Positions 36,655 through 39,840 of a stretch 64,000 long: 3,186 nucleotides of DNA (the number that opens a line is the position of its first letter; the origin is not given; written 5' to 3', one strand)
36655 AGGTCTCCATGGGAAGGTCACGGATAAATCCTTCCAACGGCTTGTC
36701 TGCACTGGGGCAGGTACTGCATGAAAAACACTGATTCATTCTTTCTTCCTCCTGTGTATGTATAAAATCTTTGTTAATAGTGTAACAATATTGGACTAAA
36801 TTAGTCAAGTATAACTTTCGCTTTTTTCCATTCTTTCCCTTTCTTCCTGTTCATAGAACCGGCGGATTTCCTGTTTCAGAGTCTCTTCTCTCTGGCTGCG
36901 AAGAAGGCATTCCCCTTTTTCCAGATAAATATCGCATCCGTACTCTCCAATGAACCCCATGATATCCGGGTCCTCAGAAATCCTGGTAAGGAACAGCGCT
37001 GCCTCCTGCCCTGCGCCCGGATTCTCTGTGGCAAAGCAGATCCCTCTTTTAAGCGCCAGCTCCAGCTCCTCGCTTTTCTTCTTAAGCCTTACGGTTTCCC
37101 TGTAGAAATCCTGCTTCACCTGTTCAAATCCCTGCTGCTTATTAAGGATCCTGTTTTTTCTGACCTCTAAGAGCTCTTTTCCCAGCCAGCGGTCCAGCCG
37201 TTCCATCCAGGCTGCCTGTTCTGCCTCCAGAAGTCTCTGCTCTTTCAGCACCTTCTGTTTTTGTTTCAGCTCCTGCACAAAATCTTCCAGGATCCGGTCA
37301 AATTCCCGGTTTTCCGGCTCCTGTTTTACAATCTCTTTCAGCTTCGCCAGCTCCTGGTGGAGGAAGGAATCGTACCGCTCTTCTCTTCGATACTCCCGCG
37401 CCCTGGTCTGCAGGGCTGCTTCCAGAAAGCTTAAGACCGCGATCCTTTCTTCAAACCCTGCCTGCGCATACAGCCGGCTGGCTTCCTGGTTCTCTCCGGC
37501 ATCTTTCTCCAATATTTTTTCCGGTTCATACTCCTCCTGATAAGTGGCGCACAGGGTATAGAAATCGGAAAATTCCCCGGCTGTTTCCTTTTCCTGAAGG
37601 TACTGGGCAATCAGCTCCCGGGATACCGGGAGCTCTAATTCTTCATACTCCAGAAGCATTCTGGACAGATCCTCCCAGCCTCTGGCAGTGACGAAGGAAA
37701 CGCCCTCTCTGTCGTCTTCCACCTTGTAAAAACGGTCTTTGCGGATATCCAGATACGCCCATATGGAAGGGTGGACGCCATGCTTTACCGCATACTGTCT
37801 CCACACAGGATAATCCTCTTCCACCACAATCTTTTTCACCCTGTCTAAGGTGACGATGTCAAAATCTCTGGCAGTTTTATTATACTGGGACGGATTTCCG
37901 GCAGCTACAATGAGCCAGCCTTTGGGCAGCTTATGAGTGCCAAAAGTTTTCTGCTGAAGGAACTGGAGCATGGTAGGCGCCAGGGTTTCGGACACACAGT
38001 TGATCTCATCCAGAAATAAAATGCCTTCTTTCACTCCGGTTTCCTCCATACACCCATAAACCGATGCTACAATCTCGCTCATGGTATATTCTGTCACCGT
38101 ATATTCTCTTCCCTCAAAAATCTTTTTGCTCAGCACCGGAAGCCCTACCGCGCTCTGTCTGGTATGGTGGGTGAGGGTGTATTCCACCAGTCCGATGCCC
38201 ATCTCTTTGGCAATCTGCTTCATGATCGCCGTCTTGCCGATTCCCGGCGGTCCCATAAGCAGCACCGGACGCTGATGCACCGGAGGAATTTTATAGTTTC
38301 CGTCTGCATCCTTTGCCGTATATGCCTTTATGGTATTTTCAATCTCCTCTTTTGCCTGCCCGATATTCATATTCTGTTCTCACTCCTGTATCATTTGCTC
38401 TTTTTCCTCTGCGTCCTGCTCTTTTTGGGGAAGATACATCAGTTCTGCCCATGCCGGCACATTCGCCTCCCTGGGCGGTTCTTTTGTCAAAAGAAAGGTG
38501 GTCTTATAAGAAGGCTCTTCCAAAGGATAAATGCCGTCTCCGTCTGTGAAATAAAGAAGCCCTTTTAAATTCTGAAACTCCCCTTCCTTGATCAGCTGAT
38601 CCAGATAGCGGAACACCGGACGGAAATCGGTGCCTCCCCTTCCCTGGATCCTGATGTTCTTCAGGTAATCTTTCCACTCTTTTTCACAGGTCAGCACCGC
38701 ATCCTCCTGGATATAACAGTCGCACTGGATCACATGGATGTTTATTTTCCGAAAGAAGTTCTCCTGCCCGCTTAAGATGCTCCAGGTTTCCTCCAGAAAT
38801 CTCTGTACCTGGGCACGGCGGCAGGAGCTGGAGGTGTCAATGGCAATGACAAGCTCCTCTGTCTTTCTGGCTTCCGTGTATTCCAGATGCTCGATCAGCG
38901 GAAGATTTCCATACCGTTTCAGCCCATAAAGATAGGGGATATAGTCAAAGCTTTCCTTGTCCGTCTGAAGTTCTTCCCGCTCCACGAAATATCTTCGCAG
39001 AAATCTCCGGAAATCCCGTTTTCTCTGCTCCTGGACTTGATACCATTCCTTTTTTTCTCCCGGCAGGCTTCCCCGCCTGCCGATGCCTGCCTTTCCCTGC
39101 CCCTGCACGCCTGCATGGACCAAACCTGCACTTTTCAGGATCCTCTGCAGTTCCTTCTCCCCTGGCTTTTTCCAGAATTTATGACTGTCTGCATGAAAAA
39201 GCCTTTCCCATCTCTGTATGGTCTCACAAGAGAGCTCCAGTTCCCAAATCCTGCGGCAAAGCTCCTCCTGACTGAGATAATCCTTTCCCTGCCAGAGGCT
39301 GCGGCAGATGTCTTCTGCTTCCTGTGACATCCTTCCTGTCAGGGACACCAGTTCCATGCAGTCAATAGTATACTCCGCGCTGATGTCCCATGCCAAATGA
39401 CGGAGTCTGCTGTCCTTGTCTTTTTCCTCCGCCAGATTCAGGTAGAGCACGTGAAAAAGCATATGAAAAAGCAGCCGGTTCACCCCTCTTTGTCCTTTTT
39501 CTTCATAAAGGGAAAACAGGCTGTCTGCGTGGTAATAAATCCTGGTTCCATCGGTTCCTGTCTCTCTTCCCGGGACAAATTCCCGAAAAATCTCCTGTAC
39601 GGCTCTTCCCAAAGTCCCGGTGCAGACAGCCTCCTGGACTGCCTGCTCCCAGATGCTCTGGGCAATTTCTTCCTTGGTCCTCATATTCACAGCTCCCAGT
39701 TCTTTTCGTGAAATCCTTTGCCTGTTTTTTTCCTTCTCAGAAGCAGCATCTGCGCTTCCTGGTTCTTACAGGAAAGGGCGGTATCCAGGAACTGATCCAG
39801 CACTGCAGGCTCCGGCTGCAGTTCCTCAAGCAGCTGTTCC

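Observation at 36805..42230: Uncharacterised five-gene AAA_5/VWA/arginase-fold/Fe-S module directly upstream of a Ni-CODH cluster, with no cooC in the window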

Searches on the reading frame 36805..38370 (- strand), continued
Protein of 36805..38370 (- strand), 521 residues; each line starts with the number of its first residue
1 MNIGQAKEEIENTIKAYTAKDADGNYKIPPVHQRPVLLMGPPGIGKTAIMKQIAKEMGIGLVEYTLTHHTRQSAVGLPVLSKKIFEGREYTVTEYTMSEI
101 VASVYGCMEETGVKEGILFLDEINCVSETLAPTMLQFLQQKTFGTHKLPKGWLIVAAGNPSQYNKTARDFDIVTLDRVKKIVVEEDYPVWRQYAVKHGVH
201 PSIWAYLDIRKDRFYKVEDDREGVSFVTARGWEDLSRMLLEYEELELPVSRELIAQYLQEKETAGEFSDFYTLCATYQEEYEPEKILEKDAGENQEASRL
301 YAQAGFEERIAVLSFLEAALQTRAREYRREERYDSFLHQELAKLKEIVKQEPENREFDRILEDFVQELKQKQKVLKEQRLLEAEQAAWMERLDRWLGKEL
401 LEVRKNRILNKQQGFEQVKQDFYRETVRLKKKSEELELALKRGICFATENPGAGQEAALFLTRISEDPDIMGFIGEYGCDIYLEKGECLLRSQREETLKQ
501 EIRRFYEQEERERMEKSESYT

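Call 23: search_protein_families(library=pfam, proteins=[L001:7485-8378:+, L001:11751-13151:+, L001:5544-7193:+, L006:7435-8094:+, L006:377-1201:+, L006:1198-1968:+, L005:7650-8624:+, L016:7564-8460:+, L086:7534-8394:+, L081:6989-7507:+], max_evalue=0.001)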
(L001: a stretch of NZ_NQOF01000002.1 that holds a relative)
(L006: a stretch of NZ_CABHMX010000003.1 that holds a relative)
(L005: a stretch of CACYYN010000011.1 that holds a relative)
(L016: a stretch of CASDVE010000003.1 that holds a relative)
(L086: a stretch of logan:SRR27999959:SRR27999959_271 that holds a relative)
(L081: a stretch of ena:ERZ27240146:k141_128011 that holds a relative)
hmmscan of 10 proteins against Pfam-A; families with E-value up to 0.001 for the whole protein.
L001:7485-8378:+ (297 aa): 4 families
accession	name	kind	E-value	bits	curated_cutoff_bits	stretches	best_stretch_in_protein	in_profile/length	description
PF03446.21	NAD_binding_2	-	1.1e-54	185.2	21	1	12-169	1-159/161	NAD binding domain of 6-phosphogluconate dehydrogenase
PF14833.11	NAD_binding_11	-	5.3e-33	114.3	30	1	174-294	1-122/122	NAD-binding of NADP-dependent 3-hydroxyisobutyrate dehydrogenase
PF03807.23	F420_oxidored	-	1.5e-07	32.4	21.6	1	12-75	1-68/94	NADP oxidoreductase coenzyme F420-dependent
PF01488.26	Shikimate_DH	-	4.8e-05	23.9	24.3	1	9-78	11-87/138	Shikimate / quinate 5-dehydrogenase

L001:11751-13151:+ (466 aa): 1 family
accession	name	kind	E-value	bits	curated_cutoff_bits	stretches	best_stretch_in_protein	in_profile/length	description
PF01235.23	Na_Ala_symp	-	3.2e-156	521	24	1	54-453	6-392/392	Sodium:alanine symporter family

L001:5544-7193:+ (549 aa): 2 families
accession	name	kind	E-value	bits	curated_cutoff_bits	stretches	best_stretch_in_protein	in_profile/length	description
PF00501.34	AMP-binding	-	1.8e-58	198.7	29.9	1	21-405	2-384/384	AMP-binding enzyme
PF23562.2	AMP-binding_C_3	-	1.3e-09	39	20.8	1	443-547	3-106/124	AMP-binding enzyme C-terminal domain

L006:7435-8094:+ (219 aa): 2 families
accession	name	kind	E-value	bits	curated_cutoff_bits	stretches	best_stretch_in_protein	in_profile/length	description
PF13630.11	SdpI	-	4.1e-20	72.1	28.2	1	145-211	1-71/71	SdpI/YfhL protein family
PF07853.16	DUF1648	-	1.4e-13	50.7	28.7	1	23-71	1-49/49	Domain of unknown function (DUF1648)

L006:377-1201:+ (274 aa): 1 family
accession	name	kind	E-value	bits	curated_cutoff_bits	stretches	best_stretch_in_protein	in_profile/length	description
PF00491.26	Arginase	-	1.7e-08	34.7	22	1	52-226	78-251/280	Arginase family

L006:1198-1968:+ (256 aa): 1 family
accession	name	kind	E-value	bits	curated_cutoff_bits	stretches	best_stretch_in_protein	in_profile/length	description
PF01790.23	LGT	-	6.7e-62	209.4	24.9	1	5-244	3-239/240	Prolipoprotein diacylglyceryl transferase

L005:7650-8624:+ (324 aa): 1 family
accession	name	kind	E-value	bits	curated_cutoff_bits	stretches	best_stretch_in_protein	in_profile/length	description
PF13306.12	LRR_5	-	1.1e-11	45.2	27.7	1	77-134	10-66/127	BspA type Leucine rich repeat region (6 copies)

L016:7564-8460:+ (298 aa): 1 family
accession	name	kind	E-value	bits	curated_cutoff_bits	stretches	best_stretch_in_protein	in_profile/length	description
PF13306.12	LRR_5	-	4.3e-15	56.2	27.7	1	46-109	1-63/127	BspA type Leucine rich repeat region (6 copies)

L086:7534-8394:+ (286 aa): 5 families
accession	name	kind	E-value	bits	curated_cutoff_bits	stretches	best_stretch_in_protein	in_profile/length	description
PF03446.21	NAD_binding_2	-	5.3e-57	192.8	21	1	3-159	1-157/161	NAD binding domain of 6-phosphogluconate dehydrogenase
PF14833.11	NAD_binding_11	-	6e-35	120.6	30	1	165-285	1-122/122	NAD-binding of NADP-dependent 3-hydroxyisobutyrate dehydrogenase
PF03807.23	F420_oxidored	-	2.1e-07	31.9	21.6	1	4-75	2-76/94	NADP oxidoreductase coenzyme F420-dependent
PF02826.25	2-Hacid_dh_C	-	0.00021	21.1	25.1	1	2-94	37-126/178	D-isomer specific 2-hydroxyacid dehydrogenase, NAD binding domain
PF01488.26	Shikimate_DH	-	0.00023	21.7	24.3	1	2-81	13-99/138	Shikimate / quinate 5-dehydrogenase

L081:6989-7507:+ (172 aa): 2 families
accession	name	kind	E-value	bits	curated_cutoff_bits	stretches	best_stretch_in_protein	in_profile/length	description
PF00881.29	Nitroreductase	-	1.7e-26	93.8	23.5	1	9-153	2-167/167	Nitroreductase family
PF14512.11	TM1586_NiRdase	-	1.3e-07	31.9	27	0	25-58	158-192/215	Putative TM nitroreductase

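Call 24: search_solved_structures(query=window:36805-38370:-, max_evalue=0.001)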
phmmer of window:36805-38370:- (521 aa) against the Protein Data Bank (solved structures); distinct sequences matched with E-value up to 0.001: 46.
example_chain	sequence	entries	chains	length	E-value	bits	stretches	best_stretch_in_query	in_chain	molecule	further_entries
6or5_A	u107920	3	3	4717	7.3e-08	34.8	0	31-70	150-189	Midasin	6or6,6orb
9ox9_A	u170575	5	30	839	5.9e-05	25.2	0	7-58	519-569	vesicle-fusing ATPase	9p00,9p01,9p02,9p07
5vc7_A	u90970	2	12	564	0.00023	23.3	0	7-62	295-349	VCP-like ATPase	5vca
7wub_D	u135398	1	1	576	0.00032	22.8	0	33-59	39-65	Transitional endoplasmic reticulum ATPase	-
7wub_C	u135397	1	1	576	0.00033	22.8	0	33-59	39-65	Transitional endoplasmic reticulum ATPase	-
6mck_A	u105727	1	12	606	0.00035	22.7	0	33-59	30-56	Transitional endoplasmic reticulum ATPase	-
9lgo_A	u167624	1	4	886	0.00037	22.6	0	26-59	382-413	ATPase family gene 2 protein homolog A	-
8rhn_K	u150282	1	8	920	0.00039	22.5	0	26-59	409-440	ATPase family gene 2 protein homolog A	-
5g4g_A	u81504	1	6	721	0.00043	22.4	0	7-62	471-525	VCP-LIKE ATPASE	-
5g4f_A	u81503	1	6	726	0.00044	22.3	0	7-62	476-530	VCP-LIKE ATPASE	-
7rlj_A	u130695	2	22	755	0.00063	21.8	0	33-59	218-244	Transitional endoplasmic reticulum ATPase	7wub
8yka_A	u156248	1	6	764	0.00064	21.8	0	33-59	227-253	Transitional endoplasmic reticulum ATPase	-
5c18_A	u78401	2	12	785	0.00065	21.8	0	33-59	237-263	Transitional endoplasmic reticulum ATPase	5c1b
7y4w_A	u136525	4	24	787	0.00068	21.7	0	33-59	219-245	Transitional endoplasmic reticulum ATPase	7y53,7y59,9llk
7bp8_A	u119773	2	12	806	0.00072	21.6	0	33-59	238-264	Transitional endoplasmic reticulum ATPase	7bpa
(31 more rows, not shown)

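Call 47: search_dna_similar(query=window:36805-38370:-, collection=phages, mode=protein, max_rows=25, rows=best)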
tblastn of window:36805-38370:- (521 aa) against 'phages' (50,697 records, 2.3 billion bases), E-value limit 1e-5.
Records with a match: 618; places in all: 618; records where one place covers at least 80% of the query: 3.
Best place of each record, by identity: <60% 618.
By first word of the organism name: Escherichia 174; Pseudomonas 107; Klebsiella 55; Vibrio 32; Salmonella 25; Pectobacterium 24; Campylobacter 16; Erwinia 15; Cronobacter 15; Rhizobium 14; and 35 more.
By host as written in the record: Escherichia coli 61; - 56; Pseudomonas aeruginosa 38; Klebsiella pneumoniae 22; Pseudomonas aeruginosa PAO1 16; Campylobacter jejuni 15; Escherichia coli K-12 14; Pseudomonas aeruginosa ATCC 27853 12; and 174 more.
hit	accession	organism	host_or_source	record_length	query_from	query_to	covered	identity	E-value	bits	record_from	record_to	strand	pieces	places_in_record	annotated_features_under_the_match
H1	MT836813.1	Bacteriophage sp.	human fecal samples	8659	1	500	96%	46.1%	1e-132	430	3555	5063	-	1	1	record has no annotation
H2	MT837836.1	Bacteriophage sp.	human fecal samples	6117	1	495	95%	46.3%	7e-127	413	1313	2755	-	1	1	record has no annotation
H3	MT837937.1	Bacteriophage sp.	human fecal samples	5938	1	500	96%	42.2%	2e-118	389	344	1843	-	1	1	record has no annotation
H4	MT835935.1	Bacteriophage sp.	human fecal samples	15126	1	309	59%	57.9%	7e-115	379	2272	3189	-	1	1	record has no annotation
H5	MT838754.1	Bacteriophage sp.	human fecal samples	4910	1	321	62%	54.9%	7e-108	357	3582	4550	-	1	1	record has no annotation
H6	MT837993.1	Bacteriophage sp.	human fecal samples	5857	1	316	61%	53.2%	4e-107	356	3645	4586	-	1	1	record has no annotation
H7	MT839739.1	Bacteriophage sp.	human fecal samples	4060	1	288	55%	56.9%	1e-109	360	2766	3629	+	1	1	record has no annotation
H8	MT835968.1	Bacteriophage sp.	human fecal samples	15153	27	310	55%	25.5%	3e-17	91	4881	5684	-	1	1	record has no annotation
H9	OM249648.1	Vibrio phage phiKT1024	Vibrio sp.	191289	1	286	55%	25.3%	8e-7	58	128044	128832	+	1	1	putative MoxR-like ATPase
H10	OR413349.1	Vibrio phage pv27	Vibrio parahaemolyticus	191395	1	286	55%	25.3%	8e-7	58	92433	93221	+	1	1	ATPase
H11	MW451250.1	Vibrio phage phiTY18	Vibrio parahaemolyticus TY18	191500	1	286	55%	25.3%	8e-7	58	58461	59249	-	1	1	record has no annotation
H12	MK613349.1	Roseobacter phage CRP-7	Rhodobacteraceae bacterium FZCC0042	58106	1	295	57%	24.2%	2e-9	66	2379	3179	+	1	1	MoxR family ATPase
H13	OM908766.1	Salmonella phage S5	Salmonella sp.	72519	37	306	52%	26.4%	2e-12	77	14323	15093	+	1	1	none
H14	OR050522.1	Salmonella phage SP154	Salmonella enterica subsp. enterica ...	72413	37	306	52%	26.3%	5e-12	75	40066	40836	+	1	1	hypothetical protein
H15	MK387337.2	Vibrio phage Va1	Vibrio alginolyticus NBRC 15630 = ATCC ...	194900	1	277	53%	25.5%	1e-7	61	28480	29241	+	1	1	hypothetical protein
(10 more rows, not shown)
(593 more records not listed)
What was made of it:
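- Tried and rejected: The 46%-identity 'phage' hits are unannotated fecal virome fragments of 4-15 kb (call 47).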

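Call 69: search_protein_families(library=pfam, alignment_id=A6, max_evalue=0.00001)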
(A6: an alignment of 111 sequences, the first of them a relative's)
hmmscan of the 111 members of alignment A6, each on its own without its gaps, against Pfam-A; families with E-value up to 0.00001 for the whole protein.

A. member 1, L001:7485-8378:+ (297 aa): 3 families
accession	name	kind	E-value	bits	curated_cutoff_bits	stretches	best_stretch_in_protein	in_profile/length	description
PF03446.21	NAD_binding_2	-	1.1e-54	185.2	21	1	12-169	1-159/161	NAD binding domain of 6-phosphogluconate dehydrogenase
PF14833.11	NAD_binding_11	-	5.3e-33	114.3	30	1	174-294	1-122/122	NAD-binding of NADP-dependent 3-hydroxyisobutyrate dehydrogenase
PF03807.23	F420_oxidored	-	1.5e-07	32.4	21.6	1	12-75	1-68/94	NADP oxidoreductase coenzyme F420-dependent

B. families by the number of members that match (of 111 scanned): 145 families (the first 25 are shown)
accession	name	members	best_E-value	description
PF13306.12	LRR_5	6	5.1e-84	BspA type Leucine rich repeat region (6 copies)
PF01554.23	MatE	5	3.1e-55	MatE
PF02645.21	DegV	3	1.1e-63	Uncharacterised protein, DegV family COG1307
PF13855.12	LRR_8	3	3.9e-13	Leucine rich repeat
PF02446.23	Glyco_hydro_77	2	3.9e-180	4-alpha-glucanotransferase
PF00480.26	ROK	2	4.5e-65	ROK family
PF02589.21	LUD_dom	2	8.9e-54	LUD domain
PF00072.30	Response_reg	2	1.4e-27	Response regulator receiver domain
PF00486.34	Trans_reg_C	2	6.9e-24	Transcriptional regulatory protein, C terminal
PF13630.11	SdpI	2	4.1e-20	SdpI/YfhL protein family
PF04542.20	Sigma70_r2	2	1.9e-15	Sigma-70 region 2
PF07853.16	DUF1648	2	1.2e-13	Domain of unknown function (DUF1648)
PF07973.19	tRNA_SAD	2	7e-10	Threonyl and Alanyl tRNA synthetase second additional domain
PF01411.24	tRNA-synt_2c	2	3.4e-07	tRNA synthetases class II (A)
PF08281.18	Sigma70_r4_2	2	2.6e-06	Sigma-70, region 4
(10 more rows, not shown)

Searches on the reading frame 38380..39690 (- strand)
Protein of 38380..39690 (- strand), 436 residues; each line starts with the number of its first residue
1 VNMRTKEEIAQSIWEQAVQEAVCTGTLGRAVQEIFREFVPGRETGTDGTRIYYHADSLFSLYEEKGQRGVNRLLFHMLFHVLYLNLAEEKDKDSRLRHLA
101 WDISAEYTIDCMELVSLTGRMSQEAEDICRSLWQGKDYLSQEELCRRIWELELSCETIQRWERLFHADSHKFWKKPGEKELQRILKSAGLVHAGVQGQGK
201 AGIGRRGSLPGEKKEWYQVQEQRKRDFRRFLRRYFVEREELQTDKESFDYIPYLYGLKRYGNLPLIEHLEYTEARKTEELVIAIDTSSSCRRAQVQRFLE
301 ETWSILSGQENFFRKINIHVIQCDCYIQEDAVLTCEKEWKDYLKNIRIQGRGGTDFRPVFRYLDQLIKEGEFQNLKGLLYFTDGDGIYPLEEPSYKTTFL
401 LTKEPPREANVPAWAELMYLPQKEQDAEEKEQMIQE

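Call 3: search_protein_families(library=pfam, proteins=[window:38380-39690:-], max_evalue=0.01)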
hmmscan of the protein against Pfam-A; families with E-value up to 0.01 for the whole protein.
window:38380-39690:- (436 aa): 1 family
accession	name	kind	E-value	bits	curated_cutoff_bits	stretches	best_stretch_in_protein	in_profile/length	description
PF09967.15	DUF2201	-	1.3e-12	48.4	26.4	1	280-419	1-121/123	VWA-like domain (DUF2201)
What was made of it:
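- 38380..39690 (-): VWA protein (DUF2201 type), 434-436 aa. The N-terminal domain is metallopeptidase-like but lacks the catalytic Glu (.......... in the family; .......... here). The C-terminal VWA domain has an intact MIDAS motif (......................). The start is either GTG 39690 or ATG 39684. PF09967, 48.4 bits (call 3).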

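Call 4: search_protein_families(library=ncbifam, proteins=[window:38380-39690:-], max_evalue=0.01)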
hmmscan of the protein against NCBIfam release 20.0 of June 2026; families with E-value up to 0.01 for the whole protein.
window:38380-39690:- (436 aa): 0 families

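Call 11: search_protein_families(library=padloc, proteins=[window:38380-39690:-], max_evalue=0.01)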
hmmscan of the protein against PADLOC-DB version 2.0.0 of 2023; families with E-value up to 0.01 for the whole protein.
window:38380-39690:- (436 aa): 0 families

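Call 12: search_protein_families(library=phrogs, proteins=[window:38380-39690:-], max_evalue=0.01)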
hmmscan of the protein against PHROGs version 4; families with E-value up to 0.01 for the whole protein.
window:38380-39690:- (436 aa): 2 families
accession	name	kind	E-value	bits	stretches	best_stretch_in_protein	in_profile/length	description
phrog_1314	-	DNA, RNA and nucleotide metabolism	5.9e-26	92.5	1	43-411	48-382/394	HNH endonuclease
phrog_30358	-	unknown function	0.00013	23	1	240-362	39-150/204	-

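Call 25: search_solved_structures(query=window:38380-39690:-, max_evalue=0.1)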
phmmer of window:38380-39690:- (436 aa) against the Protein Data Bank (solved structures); distinct sequences matched with E-value up to 0.1: 1.
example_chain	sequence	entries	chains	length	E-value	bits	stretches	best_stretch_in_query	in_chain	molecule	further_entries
8fje_A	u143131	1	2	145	0.033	16.4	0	203-266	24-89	E8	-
